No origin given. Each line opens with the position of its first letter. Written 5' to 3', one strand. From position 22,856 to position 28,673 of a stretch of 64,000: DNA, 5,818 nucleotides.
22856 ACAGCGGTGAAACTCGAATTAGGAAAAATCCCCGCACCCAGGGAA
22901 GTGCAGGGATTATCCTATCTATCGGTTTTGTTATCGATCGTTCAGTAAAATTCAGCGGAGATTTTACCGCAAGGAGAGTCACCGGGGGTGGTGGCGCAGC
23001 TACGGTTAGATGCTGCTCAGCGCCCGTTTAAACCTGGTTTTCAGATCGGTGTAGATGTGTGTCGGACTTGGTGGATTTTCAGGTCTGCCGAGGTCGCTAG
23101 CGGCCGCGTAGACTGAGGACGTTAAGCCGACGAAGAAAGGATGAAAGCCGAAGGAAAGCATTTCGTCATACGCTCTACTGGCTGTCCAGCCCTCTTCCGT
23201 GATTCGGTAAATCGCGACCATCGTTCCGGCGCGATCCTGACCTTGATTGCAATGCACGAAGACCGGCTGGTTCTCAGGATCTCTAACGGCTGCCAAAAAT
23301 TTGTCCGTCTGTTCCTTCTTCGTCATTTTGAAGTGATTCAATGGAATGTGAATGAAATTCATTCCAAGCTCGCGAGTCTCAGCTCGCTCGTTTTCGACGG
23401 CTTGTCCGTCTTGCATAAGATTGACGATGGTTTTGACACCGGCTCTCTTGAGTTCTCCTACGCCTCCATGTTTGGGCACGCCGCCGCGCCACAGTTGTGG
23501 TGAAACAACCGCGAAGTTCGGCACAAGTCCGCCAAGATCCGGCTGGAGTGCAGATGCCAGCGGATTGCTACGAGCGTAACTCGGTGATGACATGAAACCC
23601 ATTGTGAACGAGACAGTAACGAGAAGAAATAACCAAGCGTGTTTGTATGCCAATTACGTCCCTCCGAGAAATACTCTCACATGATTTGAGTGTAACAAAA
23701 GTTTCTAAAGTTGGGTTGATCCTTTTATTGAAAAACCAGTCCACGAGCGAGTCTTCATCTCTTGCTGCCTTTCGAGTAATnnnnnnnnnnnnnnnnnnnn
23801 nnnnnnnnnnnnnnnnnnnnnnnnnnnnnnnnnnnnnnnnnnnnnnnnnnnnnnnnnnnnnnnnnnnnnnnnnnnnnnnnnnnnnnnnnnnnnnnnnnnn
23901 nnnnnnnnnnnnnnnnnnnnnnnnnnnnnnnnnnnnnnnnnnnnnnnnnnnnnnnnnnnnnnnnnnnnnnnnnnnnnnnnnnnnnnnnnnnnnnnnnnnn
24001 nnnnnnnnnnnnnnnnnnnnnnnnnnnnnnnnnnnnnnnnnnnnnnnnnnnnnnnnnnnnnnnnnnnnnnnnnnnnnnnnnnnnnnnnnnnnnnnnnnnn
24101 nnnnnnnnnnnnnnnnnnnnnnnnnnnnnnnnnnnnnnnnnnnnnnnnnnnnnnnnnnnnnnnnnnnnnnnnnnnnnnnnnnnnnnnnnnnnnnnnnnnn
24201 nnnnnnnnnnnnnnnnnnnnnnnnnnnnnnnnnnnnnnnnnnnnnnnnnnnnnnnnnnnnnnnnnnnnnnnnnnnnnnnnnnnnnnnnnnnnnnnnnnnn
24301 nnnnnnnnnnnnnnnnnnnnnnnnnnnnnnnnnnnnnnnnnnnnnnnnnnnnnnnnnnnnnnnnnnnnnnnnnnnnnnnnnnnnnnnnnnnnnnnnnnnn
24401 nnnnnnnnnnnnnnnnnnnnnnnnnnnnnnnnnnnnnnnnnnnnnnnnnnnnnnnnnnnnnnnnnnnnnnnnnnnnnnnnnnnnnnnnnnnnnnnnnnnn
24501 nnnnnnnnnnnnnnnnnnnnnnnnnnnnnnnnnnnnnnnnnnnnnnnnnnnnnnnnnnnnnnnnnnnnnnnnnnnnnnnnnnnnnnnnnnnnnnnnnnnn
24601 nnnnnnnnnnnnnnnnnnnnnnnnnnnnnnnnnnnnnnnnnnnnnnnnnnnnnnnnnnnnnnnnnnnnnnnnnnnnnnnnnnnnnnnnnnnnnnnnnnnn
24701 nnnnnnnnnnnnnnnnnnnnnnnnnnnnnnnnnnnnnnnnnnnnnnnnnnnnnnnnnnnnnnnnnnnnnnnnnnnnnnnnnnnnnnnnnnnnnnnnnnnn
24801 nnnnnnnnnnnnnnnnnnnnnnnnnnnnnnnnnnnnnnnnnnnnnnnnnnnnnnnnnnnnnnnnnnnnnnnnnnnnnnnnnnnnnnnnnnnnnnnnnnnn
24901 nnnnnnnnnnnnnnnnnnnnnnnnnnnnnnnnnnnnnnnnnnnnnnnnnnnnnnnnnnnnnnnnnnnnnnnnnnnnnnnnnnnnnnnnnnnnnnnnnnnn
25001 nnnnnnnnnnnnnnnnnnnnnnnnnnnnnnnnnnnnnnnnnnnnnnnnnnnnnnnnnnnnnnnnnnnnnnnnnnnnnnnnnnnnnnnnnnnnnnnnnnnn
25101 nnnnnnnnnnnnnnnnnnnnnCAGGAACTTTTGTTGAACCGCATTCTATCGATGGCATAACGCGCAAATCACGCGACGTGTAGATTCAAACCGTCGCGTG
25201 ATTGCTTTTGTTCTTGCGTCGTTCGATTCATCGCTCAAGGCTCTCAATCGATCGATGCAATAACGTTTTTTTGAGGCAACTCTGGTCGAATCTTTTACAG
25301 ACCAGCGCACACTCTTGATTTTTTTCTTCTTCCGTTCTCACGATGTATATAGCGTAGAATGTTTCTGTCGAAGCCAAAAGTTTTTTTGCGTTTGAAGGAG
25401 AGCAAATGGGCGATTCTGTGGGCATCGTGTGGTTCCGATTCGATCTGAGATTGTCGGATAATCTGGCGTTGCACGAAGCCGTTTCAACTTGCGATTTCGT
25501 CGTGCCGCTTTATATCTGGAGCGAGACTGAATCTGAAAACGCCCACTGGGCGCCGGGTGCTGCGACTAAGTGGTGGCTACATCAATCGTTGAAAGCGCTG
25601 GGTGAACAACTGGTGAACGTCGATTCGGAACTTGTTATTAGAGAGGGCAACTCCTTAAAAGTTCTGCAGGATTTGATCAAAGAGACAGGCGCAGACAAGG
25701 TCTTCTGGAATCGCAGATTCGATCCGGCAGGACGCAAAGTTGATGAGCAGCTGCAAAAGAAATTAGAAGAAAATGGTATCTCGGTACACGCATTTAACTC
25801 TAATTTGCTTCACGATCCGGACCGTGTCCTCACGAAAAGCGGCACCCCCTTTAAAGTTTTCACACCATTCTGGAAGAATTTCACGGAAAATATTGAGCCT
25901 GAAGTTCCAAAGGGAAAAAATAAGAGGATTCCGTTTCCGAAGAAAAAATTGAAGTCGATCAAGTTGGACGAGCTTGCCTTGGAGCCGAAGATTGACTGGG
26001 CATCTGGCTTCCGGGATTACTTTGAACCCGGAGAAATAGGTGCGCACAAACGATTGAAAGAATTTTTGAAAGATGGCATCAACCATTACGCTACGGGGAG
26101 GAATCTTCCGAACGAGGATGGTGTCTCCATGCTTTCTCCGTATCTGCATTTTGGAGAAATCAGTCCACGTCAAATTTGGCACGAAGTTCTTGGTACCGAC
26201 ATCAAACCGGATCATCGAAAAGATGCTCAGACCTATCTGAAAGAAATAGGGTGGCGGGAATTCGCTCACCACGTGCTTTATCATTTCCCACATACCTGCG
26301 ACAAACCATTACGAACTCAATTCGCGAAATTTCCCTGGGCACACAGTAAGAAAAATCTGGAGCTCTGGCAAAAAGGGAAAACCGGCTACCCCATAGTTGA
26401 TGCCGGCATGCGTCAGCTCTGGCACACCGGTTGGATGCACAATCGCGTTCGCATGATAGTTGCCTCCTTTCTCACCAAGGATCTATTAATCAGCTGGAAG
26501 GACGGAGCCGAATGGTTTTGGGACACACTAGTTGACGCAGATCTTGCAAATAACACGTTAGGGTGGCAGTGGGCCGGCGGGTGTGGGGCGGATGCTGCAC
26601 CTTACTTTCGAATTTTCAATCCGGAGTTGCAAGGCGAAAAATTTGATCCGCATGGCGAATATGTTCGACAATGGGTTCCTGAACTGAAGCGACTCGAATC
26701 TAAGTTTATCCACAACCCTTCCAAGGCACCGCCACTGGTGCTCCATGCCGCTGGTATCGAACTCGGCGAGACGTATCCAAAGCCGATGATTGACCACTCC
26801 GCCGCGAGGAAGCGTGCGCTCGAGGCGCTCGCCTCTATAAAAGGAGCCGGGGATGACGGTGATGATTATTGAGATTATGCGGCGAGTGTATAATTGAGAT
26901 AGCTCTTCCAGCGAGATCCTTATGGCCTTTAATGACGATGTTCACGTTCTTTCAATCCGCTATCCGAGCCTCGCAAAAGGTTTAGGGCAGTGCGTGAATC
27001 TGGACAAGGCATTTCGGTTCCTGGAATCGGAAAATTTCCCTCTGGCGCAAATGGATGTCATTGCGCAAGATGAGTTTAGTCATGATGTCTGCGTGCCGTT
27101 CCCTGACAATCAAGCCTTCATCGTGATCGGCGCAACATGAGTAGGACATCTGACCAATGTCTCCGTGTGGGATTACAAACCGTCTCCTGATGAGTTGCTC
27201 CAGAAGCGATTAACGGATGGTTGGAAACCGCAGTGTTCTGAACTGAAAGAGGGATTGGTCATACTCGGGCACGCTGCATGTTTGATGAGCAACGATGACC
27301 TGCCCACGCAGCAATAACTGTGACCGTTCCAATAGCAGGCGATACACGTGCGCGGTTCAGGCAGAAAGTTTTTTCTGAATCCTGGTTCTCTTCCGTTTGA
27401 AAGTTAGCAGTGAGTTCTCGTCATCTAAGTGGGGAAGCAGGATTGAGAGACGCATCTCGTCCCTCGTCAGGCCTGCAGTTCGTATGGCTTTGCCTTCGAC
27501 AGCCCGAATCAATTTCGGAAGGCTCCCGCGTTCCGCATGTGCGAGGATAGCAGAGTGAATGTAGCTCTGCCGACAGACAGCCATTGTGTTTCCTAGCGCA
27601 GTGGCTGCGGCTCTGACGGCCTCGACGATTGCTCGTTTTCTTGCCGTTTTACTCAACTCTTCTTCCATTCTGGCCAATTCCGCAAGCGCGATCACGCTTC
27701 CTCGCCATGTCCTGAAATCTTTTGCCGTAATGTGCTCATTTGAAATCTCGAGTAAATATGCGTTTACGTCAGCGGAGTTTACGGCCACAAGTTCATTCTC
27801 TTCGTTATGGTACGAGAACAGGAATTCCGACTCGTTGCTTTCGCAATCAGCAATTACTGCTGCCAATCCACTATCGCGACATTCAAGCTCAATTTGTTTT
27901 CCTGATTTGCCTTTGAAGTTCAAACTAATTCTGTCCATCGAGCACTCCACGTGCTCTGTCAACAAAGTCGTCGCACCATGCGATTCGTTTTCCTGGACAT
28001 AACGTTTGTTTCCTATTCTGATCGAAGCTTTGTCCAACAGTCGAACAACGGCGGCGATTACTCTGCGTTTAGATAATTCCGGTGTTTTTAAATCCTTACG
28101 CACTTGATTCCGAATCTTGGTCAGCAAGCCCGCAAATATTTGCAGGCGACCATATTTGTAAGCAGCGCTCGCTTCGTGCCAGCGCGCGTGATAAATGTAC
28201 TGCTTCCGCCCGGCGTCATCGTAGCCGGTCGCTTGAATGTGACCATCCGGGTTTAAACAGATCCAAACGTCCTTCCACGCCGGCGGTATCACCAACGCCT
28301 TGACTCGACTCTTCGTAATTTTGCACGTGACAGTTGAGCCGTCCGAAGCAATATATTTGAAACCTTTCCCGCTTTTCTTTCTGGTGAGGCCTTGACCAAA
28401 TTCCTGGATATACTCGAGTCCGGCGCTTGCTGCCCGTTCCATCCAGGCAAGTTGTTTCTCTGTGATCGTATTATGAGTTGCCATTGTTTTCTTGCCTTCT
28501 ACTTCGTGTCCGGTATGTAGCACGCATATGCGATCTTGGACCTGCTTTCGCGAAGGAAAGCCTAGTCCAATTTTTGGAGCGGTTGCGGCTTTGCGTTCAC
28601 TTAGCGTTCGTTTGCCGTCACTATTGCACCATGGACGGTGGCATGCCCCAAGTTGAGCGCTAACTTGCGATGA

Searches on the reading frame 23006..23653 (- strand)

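Call 58: search_protein_families(library=pfam, proteins=[window:23006-23653:-], max_evalue=0.001)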
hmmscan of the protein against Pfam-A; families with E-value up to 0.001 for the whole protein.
window:23006-23653:- (215 aa): 8 families
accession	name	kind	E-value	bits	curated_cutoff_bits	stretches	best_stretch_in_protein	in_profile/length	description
PF22741.1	PTP-NADK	-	1.4e-20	73.8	27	1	53-154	29-135/163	DSP-PTPase phosphatase fused to NAD+ Kinase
PF22784.1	PTP-SAK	-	1.1e-13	51.9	27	1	67-150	26-109/153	Swiss Army Knife protein, DSP-PTPase phosphatase domain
PF03162.18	Y_phosphatase2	-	1.1e-13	51.5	27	1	46-169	6-131/165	Tyrosine phosphatase family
PF22785.1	Tc-R-P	-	1.7e-13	51.4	27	1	66-151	17-102/106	Polymorphic toxin system, DSP-PTPase phosphatase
PF00782.25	DSPc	-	4.4e-09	36.7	33.5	1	65-163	11-108/133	Dual specificity phosphatase, catalytic domain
PF13350.11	Y_phosphatase3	-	9.7e-07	29.4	22.2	1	88-148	90-148/240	Tyrosine phosphatase family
PF14566.11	PTPlike_phytase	-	4.2e-05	24.1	27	1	82-151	86-156/158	Inositol hexakisphosphate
PF00102.32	Y_phosphatase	-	9.8e-05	22.5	20.9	1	116-152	154-193/234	Protein-tyrosine phosphatase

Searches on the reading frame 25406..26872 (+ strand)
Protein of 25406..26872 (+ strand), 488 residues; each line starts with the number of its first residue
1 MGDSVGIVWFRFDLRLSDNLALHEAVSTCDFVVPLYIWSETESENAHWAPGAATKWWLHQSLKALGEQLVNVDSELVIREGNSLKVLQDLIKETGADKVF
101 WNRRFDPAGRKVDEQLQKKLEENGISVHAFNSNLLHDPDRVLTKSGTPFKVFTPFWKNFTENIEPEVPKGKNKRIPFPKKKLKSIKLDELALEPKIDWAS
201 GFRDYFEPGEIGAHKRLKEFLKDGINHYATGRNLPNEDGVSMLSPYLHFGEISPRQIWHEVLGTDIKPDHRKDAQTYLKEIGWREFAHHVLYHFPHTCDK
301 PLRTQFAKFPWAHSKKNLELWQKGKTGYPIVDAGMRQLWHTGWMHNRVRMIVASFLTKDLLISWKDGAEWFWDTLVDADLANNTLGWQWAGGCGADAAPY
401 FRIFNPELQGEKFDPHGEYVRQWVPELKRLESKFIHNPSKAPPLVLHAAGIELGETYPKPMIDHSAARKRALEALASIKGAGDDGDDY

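Call 7: search_protein_families(library=pfam, proteins=[window:25406-26872:+], max_evalue=0.01)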
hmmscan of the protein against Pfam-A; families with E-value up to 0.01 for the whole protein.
window:25406-26872:+ (488 aa): 2 families
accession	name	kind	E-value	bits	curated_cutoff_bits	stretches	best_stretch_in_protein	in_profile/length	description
PF03441.19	FAD_binding_7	-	2.5e-91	305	27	1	278-475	2-201/203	FAD binding domain of DNA photolyase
PF00875.24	DNA_photolyase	-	4.3e-48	163.8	26.6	1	7-168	2-161/164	DNA photolyase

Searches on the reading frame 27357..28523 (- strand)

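Call 58: search_protein_families(library=pfam, proteins=[window:27357-28523:-], max_evalue=0.001)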
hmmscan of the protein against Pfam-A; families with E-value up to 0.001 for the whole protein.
window:27357-28523:- (388 aa): 2 families
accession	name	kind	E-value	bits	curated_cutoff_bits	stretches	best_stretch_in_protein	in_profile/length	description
PF01028.25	Topoisom_I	-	8.1e-35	120.7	23.7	1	117-319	6-202/228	Eukaryotic DNA topoisomerase I, catalytic core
PF21338.2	Top1B_N_bact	-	7e-22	77.3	27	1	54-102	1-49/49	Bacterial DNA topoisomerase IB, N-terminal domain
